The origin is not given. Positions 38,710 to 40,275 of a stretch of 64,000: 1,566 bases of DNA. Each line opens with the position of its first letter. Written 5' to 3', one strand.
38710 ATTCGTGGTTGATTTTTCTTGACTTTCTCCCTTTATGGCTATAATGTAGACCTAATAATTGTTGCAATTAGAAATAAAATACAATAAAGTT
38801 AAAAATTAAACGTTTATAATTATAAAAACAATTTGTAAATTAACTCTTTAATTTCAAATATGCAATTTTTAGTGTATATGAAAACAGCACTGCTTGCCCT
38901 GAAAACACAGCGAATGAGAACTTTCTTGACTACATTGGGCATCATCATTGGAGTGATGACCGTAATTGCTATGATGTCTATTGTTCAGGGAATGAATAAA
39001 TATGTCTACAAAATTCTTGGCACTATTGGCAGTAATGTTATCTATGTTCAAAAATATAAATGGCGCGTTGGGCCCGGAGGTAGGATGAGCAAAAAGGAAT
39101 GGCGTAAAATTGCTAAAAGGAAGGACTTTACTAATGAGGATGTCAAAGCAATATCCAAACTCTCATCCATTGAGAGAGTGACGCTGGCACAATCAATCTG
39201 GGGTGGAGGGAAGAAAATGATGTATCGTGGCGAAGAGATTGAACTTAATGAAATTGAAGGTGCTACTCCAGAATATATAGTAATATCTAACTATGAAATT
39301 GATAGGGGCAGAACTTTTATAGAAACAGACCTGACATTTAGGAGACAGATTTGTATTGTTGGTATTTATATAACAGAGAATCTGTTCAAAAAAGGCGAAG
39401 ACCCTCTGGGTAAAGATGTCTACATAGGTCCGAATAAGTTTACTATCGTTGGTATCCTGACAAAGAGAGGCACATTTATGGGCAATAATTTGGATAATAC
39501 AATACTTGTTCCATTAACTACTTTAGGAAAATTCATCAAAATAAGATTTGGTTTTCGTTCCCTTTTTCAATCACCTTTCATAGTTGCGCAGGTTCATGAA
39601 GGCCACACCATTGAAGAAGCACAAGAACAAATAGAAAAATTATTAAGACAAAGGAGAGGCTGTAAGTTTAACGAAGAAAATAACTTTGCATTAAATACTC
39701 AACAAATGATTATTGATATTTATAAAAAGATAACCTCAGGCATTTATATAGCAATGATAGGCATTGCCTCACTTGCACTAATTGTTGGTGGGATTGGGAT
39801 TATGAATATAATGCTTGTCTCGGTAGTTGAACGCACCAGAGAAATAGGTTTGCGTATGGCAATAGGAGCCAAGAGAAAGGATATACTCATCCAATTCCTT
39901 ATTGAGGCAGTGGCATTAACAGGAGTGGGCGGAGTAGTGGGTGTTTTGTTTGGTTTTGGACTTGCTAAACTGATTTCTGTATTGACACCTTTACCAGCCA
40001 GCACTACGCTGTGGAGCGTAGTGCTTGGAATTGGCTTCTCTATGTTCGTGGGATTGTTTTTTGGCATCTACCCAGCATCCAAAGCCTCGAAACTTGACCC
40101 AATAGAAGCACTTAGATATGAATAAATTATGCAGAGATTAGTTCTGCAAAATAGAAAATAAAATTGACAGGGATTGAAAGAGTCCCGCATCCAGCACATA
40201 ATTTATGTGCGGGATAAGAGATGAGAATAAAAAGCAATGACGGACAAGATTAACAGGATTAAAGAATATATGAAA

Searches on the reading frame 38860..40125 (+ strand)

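Call 59: search_protein_families(library=pfam, proteins=[window:38860-40125:+], max_evalue=0.0001)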
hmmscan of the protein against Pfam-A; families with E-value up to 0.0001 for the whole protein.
window:38860-40125:+ (421 aa): 2 families
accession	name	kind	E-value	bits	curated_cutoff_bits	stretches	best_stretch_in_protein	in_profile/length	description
PF12704.14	MacB_PCD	-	8.8e-39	134.4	27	1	21-261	1-207/207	MacB-like periplasmic core domain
PF02687.27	FtsX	-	3.2e-22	79.2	25.5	1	302-414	3-120/120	FtsX-like permease C-terminal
